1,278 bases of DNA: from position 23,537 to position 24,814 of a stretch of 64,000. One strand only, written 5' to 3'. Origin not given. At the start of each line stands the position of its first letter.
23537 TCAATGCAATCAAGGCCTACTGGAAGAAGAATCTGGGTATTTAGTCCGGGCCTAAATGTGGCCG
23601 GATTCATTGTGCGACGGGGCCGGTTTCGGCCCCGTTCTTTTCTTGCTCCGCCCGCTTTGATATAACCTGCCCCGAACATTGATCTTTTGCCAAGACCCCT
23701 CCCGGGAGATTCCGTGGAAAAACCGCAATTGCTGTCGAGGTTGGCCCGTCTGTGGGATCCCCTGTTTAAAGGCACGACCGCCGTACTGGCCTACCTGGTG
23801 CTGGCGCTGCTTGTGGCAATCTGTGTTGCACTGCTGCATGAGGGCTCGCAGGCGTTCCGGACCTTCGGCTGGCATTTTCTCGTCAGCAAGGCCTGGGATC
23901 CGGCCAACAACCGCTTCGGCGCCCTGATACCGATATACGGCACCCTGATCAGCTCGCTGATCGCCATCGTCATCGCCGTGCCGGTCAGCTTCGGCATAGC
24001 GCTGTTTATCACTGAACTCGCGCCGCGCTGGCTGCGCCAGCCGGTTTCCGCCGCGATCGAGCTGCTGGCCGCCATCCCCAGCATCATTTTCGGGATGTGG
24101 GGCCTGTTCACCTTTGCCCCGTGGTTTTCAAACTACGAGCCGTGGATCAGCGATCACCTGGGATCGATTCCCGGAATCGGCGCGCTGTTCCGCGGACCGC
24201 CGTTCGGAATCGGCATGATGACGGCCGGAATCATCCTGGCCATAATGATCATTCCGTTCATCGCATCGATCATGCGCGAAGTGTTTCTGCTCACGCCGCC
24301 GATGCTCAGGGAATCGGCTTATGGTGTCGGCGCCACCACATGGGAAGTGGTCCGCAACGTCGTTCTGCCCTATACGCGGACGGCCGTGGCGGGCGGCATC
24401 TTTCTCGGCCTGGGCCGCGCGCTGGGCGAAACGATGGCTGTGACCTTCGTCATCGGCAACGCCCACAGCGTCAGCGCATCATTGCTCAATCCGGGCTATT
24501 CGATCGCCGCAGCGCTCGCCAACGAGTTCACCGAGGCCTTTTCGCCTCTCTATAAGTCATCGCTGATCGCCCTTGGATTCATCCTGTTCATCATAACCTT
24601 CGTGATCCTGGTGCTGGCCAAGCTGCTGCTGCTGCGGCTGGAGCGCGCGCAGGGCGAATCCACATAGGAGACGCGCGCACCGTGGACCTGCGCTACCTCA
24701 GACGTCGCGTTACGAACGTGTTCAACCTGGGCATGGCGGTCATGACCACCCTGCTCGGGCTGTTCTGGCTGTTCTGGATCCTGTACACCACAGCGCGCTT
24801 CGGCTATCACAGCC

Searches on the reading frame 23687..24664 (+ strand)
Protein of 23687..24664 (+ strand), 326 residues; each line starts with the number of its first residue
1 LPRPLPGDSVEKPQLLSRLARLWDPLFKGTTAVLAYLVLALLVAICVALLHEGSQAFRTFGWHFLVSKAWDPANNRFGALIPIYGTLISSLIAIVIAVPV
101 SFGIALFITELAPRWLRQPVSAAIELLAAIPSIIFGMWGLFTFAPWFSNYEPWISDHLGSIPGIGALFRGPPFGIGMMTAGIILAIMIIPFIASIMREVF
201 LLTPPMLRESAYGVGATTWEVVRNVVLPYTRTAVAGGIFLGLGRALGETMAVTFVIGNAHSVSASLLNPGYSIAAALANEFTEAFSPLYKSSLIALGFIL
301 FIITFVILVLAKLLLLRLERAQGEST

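Call 46: search_protein_families(library=pfam, proteins=[window:23687-24664:+], max_evalue=0.00001)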
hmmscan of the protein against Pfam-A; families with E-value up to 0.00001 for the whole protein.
window:23687-24664:+ (326 aa): 1 family
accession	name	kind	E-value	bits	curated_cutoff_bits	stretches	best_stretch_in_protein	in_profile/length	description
PF00528.27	BPD_transp_1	-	6.7e-14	52.5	26.4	1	104-318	4-182/184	Binding-protein-dependent transport system inner membrane component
